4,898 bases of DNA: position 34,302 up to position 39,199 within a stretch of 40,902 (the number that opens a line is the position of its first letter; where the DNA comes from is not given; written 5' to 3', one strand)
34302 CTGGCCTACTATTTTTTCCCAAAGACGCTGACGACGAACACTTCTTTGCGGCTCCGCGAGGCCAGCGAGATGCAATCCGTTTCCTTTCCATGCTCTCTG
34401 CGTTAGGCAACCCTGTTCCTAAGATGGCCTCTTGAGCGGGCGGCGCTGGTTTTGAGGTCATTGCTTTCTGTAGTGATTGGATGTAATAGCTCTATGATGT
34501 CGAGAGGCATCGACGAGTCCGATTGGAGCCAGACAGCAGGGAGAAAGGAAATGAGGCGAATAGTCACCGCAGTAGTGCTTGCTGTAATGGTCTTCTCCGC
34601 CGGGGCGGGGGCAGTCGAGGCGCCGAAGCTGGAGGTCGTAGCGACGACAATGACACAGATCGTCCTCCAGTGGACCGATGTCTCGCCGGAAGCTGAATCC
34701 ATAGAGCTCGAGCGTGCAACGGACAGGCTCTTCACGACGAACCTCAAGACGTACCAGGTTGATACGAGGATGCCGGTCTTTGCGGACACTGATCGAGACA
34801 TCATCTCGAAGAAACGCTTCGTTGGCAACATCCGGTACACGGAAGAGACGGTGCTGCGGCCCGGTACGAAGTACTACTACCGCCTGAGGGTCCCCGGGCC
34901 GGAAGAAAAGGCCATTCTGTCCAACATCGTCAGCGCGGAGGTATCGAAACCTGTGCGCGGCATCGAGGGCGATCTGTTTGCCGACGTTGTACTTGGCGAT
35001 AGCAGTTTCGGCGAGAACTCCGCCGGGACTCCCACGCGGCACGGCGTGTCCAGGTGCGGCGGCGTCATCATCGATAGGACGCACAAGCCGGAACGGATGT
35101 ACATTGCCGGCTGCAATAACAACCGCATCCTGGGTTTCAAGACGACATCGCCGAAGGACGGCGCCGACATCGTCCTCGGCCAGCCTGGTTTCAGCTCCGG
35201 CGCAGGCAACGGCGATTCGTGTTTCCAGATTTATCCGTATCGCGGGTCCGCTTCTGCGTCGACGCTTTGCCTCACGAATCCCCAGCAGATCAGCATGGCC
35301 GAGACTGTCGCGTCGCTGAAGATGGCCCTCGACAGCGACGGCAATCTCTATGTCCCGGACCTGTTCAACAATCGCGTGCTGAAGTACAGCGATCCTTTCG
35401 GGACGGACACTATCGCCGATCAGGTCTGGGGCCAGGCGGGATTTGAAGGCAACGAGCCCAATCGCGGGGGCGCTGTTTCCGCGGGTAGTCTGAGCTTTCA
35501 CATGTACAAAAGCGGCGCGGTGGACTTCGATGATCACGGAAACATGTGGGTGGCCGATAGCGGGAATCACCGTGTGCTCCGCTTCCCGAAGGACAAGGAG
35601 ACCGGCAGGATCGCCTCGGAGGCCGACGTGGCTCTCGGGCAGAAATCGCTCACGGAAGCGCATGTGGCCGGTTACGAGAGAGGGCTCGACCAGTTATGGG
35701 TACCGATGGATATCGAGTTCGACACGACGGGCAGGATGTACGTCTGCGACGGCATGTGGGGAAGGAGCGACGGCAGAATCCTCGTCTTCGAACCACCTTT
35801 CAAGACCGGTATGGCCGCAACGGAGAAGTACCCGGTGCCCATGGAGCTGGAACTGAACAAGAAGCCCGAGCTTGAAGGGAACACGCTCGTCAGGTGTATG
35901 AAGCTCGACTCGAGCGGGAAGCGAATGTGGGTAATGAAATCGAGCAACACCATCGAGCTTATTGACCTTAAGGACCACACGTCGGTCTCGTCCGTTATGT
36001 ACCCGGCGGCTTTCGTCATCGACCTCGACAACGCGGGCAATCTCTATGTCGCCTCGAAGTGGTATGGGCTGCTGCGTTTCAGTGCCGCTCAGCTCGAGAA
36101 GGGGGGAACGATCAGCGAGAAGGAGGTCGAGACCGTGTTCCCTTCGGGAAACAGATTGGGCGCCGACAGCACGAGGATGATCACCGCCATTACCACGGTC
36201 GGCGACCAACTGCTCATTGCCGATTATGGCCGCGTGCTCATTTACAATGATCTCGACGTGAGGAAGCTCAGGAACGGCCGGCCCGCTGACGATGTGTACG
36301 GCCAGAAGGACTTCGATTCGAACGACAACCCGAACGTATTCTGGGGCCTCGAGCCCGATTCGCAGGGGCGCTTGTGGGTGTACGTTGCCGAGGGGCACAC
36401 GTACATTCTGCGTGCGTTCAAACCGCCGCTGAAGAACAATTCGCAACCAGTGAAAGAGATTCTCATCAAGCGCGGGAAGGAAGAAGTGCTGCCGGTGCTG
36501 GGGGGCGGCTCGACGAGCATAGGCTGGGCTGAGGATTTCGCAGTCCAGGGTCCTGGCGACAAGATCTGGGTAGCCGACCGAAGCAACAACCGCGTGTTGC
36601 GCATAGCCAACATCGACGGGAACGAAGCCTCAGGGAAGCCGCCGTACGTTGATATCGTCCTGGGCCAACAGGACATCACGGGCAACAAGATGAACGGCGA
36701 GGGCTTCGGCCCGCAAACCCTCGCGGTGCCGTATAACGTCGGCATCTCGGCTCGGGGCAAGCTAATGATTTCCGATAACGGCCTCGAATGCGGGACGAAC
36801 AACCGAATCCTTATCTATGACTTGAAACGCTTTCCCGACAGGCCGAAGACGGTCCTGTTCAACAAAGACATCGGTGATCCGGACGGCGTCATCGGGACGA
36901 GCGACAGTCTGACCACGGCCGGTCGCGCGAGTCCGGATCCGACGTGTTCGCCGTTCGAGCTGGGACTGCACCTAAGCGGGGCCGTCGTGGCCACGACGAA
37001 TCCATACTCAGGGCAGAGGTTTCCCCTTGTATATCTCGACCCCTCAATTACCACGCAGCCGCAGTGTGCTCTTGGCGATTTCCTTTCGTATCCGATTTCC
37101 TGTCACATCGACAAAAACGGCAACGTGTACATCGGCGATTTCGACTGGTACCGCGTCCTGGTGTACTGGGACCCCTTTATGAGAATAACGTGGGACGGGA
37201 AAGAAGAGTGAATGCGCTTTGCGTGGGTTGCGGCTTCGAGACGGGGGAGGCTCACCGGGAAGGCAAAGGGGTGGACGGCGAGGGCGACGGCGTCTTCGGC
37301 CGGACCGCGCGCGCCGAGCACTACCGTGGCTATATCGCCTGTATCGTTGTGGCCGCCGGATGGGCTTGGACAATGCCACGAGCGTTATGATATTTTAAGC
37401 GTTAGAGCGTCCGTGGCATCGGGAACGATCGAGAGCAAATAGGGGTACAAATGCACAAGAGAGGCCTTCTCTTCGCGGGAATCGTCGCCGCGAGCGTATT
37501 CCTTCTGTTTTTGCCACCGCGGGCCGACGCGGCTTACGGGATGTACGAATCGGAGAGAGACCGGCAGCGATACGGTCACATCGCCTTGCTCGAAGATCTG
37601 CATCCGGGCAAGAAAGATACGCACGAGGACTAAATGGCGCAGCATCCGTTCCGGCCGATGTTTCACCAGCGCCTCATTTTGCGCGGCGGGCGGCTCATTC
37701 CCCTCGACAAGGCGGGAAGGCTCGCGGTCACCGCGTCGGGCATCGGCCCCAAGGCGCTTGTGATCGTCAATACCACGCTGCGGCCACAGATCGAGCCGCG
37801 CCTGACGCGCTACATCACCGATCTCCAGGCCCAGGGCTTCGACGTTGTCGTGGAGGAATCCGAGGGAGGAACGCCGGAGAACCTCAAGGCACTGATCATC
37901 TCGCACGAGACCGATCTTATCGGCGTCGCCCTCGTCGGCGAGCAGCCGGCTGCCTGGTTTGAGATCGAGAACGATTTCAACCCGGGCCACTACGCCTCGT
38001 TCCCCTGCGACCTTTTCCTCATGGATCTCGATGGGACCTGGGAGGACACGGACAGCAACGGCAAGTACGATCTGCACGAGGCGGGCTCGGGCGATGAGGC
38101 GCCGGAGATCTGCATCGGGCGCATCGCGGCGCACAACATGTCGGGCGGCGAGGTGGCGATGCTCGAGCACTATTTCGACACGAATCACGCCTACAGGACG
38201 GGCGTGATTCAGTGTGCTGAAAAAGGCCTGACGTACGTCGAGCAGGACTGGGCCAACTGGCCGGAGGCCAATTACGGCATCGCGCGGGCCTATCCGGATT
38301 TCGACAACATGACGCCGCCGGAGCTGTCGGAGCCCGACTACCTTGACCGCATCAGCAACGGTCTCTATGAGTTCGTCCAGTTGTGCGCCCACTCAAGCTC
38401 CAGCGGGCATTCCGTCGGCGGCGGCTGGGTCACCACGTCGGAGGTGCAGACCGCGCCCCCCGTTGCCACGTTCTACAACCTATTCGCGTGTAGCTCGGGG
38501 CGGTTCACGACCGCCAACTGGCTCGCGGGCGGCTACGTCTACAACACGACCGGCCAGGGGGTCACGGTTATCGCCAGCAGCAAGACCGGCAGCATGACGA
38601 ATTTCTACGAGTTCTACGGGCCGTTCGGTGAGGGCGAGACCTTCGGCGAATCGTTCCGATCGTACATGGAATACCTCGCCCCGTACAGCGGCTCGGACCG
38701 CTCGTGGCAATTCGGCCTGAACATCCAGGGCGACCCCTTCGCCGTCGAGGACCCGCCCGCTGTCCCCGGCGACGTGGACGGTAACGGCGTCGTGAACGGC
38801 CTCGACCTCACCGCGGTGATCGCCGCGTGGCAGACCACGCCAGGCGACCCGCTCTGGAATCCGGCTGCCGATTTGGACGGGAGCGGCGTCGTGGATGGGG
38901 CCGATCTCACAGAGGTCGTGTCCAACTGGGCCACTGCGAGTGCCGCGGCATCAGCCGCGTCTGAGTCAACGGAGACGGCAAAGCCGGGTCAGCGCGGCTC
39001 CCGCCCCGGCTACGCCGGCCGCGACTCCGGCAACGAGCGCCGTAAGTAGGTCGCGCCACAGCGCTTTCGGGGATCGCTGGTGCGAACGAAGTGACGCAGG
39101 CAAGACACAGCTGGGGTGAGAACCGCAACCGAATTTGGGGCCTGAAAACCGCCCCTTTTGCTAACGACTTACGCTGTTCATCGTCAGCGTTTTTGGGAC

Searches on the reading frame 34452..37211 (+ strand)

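Call 11: search_protein_families(library=pfam, proteins=[window:34452-37211:+])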
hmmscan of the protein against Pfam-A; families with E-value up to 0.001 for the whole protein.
window:34452-37211:+ (919 aa): 2 families
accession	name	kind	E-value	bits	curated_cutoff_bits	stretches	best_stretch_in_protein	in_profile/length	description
PF01436.27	NHL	-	8.5e-11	41.8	20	0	357-378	7-28/28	NHL repeat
PF07494.17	Reg_prop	-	4.2e-07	29.8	20.4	0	627-643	4-20/24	Two component regulator propeller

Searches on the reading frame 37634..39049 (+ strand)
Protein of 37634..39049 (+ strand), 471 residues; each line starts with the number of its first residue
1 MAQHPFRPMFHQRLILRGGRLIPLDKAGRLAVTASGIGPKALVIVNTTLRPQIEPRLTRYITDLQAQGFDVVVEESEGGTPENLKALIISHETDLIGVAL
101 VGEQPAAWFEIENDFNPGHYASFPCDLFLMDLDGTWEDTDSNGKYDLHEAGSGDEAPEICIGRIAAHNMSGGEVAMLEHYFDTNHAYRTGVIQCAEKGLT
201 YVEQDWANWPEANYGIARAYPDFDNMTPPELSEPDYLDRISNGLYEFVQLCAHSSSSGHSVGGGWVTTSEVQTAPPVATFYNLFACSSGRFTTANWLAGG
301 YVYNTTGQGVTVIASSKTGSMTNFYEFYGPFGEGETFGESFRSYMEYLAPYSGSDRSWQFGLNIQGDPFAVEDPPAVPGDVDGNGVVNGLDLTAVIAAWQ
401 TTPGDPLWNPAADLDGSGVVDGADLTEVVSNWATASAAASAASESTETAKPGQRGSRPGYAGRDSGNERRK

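Call 12: search_protein_families(library=pfam, proteins=[window:37634-39049:+])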
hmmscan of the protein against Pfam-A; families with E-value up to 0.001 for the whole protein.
window:37634-39049:+ (471 aa): 2 families
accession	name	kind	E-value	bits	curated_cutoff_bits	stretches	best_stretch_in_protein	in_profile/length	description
PF00404.24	Dockerin_1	-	1.1e-08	35.6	22.9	1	378-428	1-52/57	Dockerin type I domain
PF01364.23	Peptidase_C25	-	9.6e-08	32.1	23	1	116-369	90-371/374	Peptidase family C25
